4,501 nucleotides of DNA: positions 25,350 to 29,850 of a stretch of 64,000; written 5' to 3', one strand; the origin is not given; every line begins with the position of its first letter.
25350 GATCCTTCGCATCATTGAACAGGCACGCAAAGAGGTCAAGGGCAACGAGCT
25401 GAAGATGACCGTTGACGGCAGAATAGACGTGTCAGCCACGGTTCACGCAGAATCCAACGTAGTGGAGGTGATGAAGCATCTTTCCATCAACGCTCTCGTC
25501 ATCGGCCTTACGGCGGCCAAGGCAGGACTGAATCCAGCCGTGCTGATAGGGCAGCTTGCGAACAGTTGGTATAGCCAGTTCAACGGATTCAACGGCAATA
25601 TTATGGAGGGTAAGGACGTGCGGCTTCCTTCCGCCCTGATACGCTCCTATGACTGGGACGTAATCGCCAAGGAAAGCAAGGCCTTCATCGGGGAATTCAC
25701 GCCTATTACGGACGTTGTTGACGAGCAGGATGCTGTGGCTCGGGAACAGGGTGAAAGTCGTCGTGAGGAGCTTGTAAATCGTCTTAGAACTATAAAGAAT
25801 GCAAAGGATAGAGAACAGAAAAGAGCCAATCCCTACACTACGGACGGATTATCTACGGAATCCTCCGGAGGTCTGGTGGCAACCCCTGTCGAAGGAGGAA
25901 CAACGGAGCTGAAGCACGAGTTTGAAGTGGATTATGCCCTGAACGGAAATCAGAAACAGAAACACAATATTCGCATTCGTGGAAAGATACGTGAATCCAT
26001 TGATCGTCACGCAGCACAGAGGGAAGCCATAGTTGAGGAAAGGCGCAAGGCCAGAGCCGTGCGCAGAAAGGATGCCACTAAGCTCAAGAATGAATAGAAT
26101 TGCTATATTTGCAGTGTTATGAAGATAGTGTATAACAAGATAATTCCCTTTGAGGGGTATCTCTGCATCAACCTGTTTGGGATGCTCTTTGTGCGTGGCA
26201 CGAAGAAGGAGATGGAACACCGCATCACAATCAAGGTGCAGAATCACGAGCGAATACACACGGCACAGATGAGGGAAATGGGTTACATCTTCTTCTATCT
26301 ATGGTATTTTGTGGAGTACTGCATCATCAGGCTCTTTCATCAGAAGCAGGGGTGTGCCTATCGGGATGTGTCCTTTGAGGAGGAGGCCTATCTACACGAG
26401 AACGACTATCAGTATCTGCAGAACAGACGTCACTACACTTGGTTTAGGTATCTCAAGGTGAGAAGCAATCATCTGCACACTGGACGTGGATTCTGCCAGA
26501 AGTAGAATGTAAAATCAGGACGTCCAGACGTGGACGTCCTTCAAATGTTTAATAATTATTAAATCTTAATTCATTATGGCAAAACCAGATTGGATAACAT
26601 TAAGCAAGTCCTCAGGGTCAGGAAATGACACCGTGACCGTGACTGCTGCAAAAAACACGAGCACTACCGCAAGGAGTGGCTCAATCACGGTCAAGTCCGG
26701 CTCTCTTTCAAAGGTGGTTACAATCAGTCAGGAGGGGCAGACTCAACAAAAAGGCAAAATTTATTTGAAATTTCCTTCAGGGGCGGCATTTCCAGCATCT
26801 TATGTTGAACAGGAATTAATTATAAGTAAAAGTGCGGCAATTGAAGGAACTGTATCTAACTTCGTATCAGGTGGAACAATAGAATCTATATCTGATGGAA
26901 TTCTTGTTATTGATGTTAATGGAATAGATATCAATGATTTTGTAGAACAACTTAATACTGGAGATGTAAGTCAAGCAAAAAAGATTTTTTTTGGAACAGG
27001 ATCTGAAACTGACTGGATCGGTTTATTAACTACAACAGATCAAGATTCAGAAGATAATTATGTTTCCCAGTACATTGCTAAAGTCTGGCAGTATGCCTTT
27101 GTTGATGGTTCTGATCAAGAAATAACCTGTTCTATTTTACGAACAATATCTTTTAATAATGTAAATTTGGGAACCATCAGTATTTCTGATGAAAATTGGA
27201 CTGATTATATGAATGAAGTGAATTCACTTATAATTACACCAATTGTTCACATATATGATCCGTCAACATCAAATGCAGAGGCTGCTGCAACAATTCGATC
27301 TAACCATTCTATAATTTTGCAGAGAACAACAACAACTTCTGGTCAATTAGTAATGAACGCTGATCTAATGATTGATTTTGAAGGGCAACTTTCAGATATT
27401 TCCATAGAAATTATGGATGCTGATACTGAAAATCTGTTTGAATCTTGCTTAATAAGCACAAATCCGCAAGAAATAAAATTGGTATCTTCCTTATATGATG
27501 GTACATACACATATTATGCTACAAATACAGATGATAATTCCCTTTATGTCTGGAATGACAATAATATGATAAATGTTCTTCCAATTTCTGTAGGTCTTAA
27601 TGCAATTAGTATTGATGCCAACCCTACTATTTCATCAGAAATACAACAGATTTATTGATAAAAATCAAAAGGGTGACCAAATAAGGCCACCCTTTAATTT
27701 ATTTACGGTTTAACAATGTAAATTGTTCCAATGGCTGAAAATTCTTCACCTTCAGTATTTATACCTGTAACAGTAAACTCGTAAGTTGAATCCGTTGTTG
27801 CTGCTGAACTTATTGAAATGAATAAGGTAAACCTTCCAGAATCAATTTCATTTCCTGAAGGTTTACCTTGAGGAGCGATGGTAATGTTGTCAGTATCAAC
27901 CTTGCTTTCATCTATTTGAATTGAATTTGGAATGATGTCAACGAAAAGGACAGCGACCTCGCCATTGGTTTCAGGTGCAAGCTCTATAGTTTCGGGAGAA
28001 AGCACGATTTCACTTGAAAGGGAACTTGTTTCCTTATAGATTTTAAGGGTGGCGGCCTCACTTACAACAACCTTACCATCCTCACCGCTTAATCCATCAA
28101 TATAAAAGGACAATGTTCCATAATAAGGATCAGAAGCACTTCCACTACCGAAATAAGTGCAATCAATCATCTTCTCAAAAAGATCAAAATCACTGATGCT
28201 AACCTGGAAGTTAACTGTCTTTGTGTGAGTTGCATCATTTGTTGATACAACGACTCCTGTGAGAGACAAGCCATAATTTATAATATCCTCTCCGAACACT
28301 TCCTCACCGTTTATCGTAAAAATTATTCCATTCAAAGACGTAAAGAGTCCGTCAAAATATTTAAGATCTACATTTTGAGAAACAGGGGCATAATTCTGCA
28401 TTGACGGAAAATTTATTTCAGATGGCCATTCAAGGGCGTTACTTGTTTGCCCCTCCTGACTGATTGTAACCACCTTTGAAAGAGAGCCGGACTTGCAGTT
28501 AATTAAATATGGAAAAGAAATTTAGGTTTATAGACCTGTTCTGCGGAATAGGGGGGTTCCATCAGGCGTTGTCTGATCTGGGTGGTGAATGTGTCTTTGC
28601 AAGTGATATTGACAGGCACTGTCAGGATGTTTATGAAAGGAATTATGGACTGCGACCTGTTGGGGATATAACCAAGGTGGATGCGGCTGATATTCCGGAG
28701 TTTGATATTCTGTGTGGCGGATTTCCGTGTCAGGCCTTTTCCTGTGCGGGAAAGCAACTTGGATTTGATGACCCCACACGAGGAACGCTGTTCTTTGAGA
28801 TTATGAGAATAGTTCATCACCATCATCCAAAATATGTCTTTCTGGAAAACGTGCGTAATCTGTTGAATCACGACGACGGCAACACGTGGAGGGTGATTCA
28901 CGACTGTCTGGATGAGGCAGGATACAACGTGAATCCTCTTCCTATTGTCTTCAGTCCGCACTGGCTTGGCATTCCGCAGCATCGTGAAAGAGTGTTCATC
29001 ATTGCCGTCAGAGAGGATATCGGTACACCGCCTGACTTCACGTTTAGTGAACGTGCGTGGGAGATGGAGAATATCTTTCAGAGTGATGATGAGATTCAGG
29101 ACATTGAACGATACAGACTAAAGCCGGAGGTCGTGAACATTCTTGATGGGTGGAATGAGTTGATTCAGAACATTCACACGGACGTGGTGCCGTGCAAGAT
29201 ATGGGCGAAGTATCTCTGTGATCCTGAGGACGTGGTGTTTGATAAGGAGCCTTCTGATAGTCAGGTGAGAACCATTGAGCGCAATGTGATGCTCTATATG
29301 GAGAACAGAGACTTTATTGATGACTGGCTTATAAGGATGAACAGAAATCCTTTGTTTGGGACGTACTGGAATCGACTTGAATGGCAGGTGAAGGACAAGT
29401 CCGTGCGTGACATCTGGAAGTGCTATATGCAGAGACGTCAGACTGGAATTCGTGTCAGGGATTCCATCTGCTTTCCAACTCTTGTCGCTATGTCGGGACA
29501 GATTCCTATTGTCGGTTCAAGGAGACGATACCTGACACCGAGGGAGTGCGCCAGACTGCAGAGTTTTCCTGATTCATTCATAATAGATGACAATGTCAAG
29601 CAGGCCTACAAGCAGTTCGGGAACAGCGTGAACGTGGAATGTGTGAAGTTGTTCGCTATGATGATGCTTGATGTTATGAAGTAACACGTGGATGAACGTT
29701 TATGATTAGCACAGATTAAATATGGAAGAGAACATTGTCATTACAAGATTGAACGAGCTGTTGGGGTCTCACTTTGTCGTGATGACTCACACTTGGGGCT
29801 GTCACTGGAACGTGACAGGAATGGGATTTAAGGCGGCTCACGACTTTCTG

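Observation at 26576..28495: Invertible 1.7-kb segment that would swap the C-terminal domain of a BACON-domain protein (G-segment-like switch with no invertase in view)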

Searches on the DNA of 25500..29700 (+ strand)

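Call 5: search_dna_similar(query=window:25500-29700:+, collection=phages, mode=near, max_rows=30)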
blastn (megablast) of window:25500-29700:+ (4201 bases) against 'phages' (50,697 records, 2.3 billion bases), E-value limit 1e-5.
No match.

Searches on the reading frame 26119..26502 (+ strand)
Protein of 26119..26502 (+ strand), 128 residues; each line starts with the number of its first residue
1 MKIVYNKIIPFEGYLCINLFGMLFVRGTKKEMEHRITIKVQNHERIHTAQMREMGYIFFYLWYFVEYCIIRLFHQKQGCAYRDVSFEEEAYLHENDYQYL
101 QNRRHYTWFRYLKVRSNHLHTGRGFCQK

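Call 8: search_protein_families(library=pfam, proteins=[window:26119-26502:+], max_evalue=0.1)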
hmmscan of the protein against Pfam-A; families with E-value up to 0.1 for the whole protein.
window:26119-26502:+ (128 aa): 0 families

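Call 24: find_related_loci(query=window:26119-26502:+, collection=viral_contigs, flank=6000)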
Query window:26119-26502:+ (128 aa) in viral_contigs; peptide patterns used: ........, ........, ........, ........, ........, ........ (x = any residue, [..] = any of these).
13 stretches matched a pattern; 11 encode a relative of the query (tblastn E <= 1e-3); 11 distinct loci.
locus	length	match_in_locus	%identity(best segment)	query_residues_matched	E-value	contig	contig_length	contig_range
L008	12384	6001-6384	86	1-128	1e-75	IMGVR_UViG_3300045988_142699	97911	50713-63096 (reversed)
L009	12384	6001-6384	85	1-128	6e-74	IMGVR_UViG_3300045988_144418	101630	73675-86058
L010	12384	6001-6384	85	1-128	1e-73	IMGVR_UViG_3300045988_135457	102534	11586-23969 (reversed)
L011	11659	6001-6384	84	1-128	2e-73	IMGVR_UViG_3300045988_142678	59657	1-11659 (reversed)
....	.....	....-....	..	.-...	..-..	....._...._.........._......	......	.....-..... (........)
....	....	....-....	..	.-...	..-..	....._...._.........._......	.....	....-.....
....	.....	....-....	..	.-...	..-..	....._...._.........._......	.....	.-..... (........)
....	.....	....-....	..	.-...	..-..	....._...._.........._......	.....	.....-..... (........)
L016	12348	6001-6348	47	1-116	8e-31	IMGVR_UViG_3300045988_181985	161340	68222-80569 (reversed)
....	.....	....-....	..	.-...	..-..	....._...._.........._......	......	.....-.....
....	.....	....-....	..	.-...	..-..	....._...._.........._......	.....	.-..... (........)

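Call 36: find_encoding_contigs(protein=window:26119-26502:+, flank=5000, max_places=10)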
Protein window:26119-26502:+ (128 aa): 6 contigs read that carry it; 6 places shown.
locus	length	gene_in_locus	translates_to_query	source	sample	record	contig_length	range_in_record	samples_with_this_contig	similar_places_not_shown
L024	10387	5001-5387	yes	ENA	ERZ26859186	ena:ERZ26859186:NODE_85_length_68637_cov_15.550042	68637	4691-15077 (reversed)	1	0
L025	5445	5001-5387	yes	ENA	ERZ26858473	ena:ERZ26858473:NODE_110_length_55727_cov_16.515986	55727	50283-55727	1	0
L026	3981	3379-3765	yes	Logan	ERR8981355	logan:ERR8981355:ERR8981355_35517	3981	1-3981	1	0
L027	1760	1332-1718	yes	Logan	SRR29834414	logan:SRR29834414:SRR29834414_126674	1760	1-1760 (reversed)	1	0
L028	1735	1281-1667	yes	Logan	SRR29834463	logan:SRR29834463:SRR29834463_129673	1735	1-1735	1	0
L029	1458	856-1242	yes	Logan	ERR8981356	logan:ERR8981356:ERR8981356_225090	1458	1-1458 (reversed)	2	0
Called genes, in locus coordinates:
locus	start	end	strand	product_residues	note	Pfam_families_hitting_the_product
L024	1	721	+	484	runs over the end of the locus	PF00580:UvrD-helicase, PF04851:ResIII (weak), PF13245:AAA_19, PF13604:AAA_30 (faint), PF01443:Viral_helicase1 (faint), PF13361:UvrD_C, PF13538:UvrD_C_2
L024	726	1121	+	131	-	-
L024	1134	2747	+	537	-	PF00118:Cpn60_TCP1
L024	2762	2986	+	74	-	-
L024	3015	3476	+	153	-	PF14902:DUF4494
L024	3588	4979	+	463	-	-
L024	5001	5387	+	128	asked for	-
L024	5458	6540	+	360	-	PF13004:BACON, PF19190:BACON_2 (weak)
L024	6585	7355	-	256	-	-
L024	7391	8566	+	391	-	PF00145:DNA_methylase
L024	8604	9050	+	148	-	PF00210:Ferritin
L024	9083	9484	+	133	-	-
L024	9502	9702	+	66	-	-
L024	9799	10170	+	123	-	-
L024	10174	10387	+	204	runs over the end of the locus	PF07638:Sigma70_ECF (weak), PF04542:Sigma70_r2, PF08281:Sigma70_r4_2, PF04545:Sigma70_r4 (weak)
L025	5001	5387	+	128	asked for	-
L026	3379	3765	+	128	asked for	-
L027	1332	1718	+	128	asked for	-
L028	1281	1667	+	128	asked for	-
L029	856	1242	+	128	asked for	-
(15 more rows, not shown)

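Call 83: search_protein_families(library=phrogs, proteins=[window:26119-26502:+], max_evalue=0.001)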
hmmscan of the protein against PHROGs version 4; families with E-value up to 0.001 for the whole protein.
window:26119-26502:+ (128 aa): 1 family
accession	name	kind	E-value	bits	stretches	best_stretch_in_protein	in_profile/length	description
phrog_15610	-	other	1.3e-37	129.1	1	1-111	1-104/105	protease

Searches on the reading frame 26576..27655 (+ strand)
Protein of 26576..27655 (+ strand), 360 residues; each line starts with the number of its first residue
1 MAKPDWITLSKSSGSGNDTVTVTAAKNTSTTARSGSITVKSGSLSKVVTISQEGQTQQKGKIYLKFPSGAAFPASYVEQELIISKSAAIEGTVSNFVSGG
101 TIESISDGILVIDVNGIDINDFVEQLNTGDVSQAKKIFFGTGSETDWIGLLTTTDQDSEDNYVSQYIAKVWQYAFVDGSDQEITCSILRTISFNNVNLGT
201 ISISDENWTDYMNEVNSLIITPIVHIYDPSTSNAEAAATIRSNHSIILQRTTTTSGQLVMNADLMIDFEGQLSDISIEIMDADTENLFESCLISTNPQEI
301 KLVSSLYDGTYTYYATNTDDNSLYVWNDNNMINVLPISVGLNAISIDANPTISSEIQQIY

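Call 8: search_protein_families(library=pfam, proteins=[window:26576-27655:+], max_evalue=0.1)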
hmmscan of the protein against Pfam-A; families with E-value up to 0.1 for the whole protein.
window:26576-27655:+ (360 aa): 4 families
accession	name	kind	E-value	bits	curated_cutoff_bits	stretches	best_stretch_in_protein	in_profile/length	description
PF13004.13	BACON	-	7.8e-14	51.9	25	1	3-53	8-61/61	Putative binding domain, N-terminal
PF19190.6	BACON_2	-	1.7e-06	28.3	25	1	5-54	42-93/94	Viral BACON domain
PF11589.14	DUF3244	-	0.0024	18.2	25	1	260-318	27-86/96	Domain of unknown function (DUF3244)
PF09426.16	Nyv1_longin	-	0.067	13.7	25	0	300-359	63-124/137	Vacuolar R-SNARE Nyv1, longin domain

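Call 62: predict_structure(alignment_id=A3)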
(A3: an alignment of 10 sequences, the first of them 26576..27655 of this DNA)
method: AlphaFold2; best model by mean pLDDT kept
length: 360 residues; sequences in the alignment: 10
mean_pLDDT: 55.7   pTM: 0.44
mean pLDDT of the five models: 55.7, 54.8, 52.9, 52.5, 51.2
residues with pLDDT >= 90: 59; 70-90: 60; 50-70: 21; < 50: 220
segments of 3 or more residues with pLDDT < 50: 1-55, 190-276, 278-292, 297-299, 303-360
pLDDT, mean of each block of 10 residues (from residue 1): 43 46 44 44 44 59 82 79 80 85 87 92 92 89 81 84 93 91 80 32 30 30 29 29 34 35 41 46 41 49 42 47 40 31 28 28
secondary structure, 60 per line:
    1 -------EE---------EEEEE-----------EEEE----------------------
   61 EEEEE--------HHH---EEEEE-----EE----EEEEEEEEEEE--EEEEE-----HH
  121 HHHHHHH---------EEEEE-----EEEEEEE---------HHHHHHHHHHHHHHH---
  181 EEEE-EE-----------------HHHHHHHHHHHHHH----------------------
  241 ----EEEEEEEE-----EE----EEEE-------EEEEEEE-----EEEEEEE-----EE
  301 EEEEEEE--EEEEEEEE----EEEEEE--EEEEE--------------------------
elements in order: E19-23 E35-38 E61-65 E80-84 E96-106 E109-113 H119-127 E137-141 E147-153 H163-177 E181-184 H205-218 E245-252 E264-267 E275-281 E287-293 E299-307 E310-317 E322-327 E330-334

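Call 69: fold_search(model_id=the predicted structure, library=pdb)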
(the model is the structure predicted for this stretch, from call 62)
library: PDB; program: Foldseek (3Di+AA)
matches with E <= 10: 204; with E <= 0.001: 0
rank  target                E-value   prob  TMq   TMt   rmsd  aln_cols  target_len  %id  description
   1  5ek8                  6.1e-01  0.06  0.17  0.11  18.0       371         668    9  Crystal structure of a 9R-lipoxygenase from Cyanothece PCC8801 at 2.7 Angstroms (released 2015-12-23)
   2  6crn_B                1.0e+00  0.13  0.09  0.09  10.5        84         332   19  Structure of the USP15 deubiquitinase domain in complex with a high-affinity first-generation Ubv (released 2019-01-23)
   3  8zdo_a                1.1e+00  0.04  0.13  0.15  21.4       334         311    8  Cryo-EM structure of Mycobacteriophage Douge baseplate (gp13, gp17, gp23, gp16, gp18 and gp20) (released 2025-06-25)
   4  6crn_C                1.1e+00  0.12  0.08  0.09  10.6        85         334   19  Structure of the USP15 deubiquitinase domain in complex with a high-affinity first-generation Ubv (released 2019-01-23)
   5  5xu8_A                1.1e+00  0.09  0.10  0.11  13.9       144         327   10  Crystal structure of human USP2 in complex with ubiquitin and 6-thioguanine (released 2018-02-28)
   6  8c61_G                1.2e+00  0.13  0.09  0.10  10.2        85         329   14  Structure of USP54 in complex with Lys63-linked diUbiquitin-PA (released 2024-07-31)
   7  3th1_C                1.4e+00  0.02  0.11  0.14  12.7       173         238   10  Crystal structure of chlorocatechol 1,2-dioxygenase from Pseudomonas putida (released 2012-08-22)
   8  3rsj_A                1.4e+00  0.01  0.11  0.10  17.8       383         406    8  Structure of HCRF in complex with Ganglioside GD1a (released 2011-08-17)
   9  6zue_A                1.7e+00  0.02  0.14  0.06  29.1       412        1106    6  Crystal structure of human DDB1 bound to human DCAF1 (amino acid residues 1046-1396) (released 2021-07-28)
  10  3d33_B                1.8e+00  0.23  0.12  0.40   9.2        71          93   14  Crystal structure of a duf3244 family protein with an immunoglobulin-like beta-sandwich fold (bvu_0276) from bacteroid (released 2008-05-27)
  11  3d33_A                1.8e+00  0.23  0.12  0.40   9.2        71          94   14  Crystal structure of a duf3244 family protein with an immunoglobulin-like beta-sandwich fold (bvu_0276) from bacteroid (released 2008-05-27)
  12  6c9h_B                2.0e+00  0.02  0.09  0.16  22.2       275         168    8  non-phosphorylated AMP-activated protein kinase bound to pharmacological activator R734 (released 2018-11-28)
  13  4bug_B                2.0e+00  0.02  0.08  0.07  15.4       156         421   11  Pilus-presented adhesin, Spy0125 (Cpa), Cys426Ala mutant (released 2013-10-09)
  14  7qco_N                2.2e+00  0.03  0.09  0.18  11.8        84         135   14  The structure of Photosystem I tetramer from Chroococcidiopsis TS-821, a thermophilic, unicellular, non-heterocyst-for (released 2022-04-06)
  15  6sk0_A                2.4e+00  0.01  0.08  0.10  22.7       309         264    9  The VgrG spike from the Type 6 secretion system (released 2020-04-29)
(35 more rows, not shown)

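Call 72: find_related_loci(query=A3, collection=viral_contigs, flank=4000)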
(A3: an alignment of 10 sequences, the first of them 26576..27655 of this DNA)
Query A3 (360 aa) in viral_contigs; peptide patterns used: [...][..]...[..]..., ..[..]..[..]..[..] (x = any residue, [..] = any of these).
41 stretches matched a pattern; 5 encode a relative of the query (tblastn E <= 1e-3); 4 distinct loci.
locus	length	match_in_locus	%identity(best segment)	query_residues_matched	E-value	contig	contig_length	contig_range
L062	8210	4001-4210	81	1-73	8e-29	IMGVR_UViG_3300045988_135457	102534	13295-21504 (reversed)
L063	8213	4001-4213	79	1-74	3e-28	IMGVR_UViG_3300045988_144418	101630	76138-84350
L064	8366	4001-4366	50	1-126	4e-25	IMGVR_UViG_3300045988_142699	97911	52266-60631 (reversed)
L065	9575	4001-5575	77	1-64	2e-20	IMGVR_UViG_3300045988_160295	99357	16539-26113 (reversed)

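Call 73: find_related_loci(query=A3, collection=metagenome_contigs, flank=4000)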
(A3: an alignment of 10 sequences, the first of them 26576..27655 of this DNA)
Query A3 (360 aa) in metagenome_contigs; peptide patterns used: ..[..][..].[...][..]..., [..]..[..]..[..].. (x = any residue, [..] = any of these).
98 stretches matched a pattern; 5 encode a relative of the query (tblastn E <= 1e-3); 5 distinct loci.
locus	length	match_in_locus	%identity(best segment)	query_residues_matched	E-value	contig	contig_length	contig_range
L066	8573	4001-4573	47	1-188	8e-38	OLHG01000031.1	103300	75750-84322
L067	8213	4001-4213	81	1-74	1e-29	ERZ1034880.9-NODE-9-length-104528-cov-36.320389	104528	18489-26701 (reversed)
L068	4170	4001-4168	93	1-56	1e-26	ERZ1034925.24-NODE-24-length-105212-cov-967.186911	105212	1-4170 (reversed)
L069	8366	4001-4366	50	1-126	3e-25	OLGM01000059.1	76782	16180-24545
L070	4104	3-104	68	38-74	2e-7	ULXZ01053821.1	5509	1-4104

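Call 83: search_protein_families(library=phrogs, proteins=[window:26576-27655:+], max_evalue=0.001)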
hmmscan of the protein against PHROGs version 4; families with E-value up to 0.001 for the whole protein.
window:26576-27655:+ (360 aa): 0 families

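Call 97: find_related_loci(query=A3, collection=genome_contigs, flank=5000)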
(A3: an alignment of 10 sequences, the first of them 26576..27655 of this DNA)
Query A3 (360 aa) in genome_contigs; peptide patterns used: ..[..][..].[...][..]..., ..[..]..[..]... (x = any residue, [..] = any of these).
29 stretches matched a pattern, but none encodes a relative of the query by tblastn (E <= 1e-3).
